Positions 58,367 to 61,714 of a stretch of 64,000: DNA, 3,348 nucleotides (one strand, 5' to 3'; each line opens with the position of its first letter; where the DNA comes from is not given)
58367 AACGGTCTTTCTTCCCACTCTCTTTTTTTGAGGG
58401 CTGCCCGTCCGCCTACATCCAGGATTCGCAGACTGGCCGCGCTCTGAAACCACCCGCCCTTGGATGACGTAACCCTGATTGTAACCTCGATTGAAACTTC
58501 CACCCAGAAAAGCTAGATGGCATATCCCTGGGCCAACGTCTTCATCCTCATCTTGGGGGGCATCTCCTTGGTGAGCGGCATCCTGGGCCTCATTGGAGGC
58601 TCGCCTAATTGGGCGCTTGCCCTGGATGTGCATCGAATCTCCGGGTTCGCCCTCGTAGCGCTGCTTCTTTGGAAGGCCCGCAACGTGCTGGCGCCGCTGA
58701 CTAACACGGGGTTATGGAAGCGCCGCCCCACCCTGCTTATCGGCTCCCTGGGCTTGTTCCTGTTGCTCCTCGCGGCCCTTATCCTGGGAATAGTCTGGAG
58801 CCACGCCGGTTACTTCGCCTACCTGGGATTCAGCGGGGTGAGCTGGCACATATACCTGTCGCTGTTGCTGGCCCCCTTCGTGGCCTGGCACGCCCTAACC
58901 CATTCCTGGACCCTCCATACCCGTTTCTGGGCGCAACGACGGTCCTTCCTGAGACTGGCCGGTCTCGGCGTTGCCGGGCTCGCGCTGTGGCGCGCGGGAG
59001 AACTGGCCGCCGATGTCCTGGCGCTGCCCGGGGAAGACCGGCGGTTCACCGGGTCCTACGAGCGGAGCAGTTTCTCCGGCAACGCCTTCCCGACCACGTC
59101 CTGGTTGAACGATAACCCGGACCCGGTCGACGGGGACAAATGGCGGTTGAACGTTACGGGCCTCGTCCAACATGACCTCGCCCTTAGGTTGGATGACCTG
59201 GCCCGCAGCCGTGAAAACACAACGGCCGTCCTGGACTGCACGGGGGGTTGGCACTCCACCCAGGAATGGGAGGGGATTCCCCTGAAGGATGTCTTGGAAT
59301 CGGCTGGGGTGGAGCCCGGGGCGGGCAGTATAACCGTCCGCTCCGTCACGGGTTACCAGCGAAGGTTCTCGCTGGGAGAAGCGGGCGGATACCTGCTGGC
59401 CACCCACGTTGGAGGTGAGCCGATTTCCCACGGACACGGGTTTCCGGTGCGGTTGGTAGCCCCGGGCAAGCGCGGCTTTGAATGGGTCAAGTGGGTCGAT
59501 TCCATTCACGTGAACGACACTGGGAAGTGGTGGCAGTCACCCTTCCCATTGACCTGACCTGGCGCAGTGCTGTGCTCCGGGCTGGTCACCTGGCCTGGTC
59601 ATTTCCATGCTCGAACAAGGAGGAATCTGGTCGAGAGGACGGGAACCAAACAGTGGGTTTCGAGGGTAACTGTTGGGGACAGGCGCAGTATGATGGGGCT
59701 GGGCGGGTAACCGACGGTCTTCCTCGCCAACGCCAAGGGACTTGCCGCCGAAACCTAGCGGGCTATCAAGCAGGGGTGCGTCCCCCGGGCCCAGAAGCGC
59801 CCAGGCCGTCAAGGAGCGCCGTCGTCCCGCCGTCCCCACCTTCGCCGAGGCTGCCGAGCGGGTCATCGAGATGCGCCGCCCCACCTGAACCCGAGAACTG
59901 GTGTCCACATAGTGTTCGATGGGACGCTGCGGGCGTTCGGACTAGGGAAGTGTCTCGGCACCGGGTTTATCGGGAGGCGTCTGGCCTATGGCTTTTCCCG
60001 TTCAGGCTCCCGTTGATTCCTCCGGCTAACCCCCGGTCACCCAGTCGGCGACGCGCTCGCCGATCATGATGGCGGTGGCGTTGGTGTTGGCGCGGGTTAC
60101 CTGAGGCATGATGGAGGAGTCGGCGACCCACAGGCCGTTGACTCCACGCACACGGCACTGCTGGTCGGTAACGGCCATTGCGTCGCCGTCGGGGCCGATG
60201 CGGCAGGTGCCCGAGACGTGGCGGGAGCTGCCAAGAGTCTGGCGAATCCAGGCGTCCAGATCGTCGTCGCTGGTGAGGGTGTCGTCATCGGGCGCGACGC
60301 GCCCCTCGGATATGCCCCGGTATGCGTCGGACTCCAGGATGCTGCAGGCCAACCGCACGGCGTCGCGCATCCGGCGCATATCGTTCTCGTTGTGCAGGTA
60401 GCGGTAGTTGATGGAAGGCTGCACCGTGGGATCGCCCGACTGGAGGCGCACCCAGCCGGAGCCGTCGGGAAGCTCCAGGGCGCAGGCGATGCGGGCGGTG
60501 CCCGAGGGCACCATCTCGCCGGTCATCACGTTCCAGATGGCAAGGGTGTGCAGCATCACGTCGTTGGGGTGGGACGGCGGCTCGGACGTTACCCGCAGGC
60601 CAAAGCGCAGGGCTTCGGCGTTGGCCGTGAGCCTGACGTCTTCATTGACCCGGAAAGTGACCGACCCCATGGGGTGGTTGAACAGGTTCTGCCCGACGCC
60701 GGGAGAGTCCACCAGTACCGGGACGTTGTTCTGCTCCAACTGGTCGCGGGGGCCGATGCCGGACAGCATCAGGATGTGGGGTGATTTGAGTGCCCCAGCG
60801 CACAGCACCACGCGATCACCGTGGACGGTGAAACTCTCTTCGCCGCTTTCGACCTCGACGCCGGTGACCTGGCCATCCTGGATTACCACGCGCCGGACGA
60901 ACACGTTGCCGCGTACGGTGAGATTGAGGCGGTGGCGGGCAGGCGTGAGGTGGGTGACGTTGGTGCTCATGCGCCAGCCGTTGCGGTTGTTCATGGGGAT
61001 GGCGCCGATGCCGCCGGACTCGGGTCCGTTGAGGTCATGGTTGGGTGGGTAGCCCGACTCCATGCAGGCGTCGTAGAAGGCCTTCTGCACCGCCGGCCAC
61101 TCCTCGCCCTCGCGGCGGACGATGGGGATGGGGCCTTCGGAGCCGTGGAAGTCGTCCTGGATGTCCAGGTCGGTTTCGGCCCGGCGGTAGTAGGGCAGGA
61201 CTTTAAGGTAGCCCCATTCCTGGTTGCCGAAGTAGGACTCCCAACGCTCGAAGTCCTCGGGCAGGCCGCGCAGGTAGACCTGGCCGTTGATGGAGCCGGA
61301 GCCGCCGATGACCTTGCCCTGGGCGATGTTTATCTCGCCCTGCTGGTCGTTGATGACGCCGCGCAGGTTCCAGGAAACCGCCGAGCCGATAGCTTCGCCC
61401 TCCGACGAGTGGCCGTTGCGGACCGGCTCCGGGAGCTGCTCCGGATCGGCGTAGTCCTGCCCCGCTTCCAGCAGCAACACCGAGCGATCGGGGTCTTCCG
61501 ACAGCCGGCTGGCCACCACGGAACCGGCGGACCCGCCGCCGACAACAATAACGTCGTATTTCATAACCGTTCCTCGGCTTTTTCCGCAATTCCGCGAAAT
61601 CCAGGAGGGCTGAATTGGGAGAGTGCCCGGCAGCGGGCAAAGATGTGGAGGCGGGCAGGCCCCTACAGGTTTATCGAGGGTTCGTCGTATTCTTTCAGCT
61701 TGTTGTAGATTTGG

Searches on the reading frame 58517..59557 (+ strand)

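Call 71: search_protein_families(library=pfam, proteins=[window:58517-59557:+], max_evalue=0.001)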
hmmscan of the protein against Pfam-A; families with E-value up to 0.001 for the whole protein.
window:58517-59557:+ (346 aa): 1 family
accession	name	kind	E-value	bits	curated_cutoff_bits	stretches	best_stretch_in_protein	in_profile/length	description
PF00174.25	Oxidored_molyb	-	3e-31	108.7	24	1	203-335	5-163/169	Oxidoreductase molybdopterin binding domain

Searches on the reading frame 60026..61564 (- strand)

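Call 71: search_protein_families(library=pfam, proteins=[window:60026-61564:-], max_evalue=0.001)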
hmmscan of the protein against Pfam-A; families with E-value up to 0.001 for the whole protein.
window:60026-61564:- (512 aa): 7 families
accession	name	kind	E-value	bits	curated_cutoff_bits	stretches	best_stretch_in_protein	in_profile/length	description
PF00732.25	GMC_oxred_N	-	6.6e-47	160.6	23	1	3-298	1-217/218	GMC oxidoreductase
PF05199.19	GMC_oxred_C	-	2.4e-35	122.6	24.6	1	366-502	1-139/139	GMC oxidoreductase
PF00890.30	FAD_binding_2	-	1.8e-07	31.1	20.4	0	214-261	156-206/414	FAD binding domain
PF01266.30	DAO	-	4e-07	30.3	27.9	0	4-38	1-34/353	FAD dependent oxidoreductase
PF05834.18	Lycopene_cycl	-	4e-05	23.3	23.4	1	4-39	1-37/380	Lycopene cyclase protein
PF07992.20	Pyr_redox_2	-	0.0002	21.3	26.1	0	3-55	1-52/291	Pyridine nucleotide-disulphide oxidoreductase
PF13450.12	NAD_binding_8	-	0.00023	21.8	21.9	1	7-37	1-30/68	NAD(P)-binding Rossmann-like domain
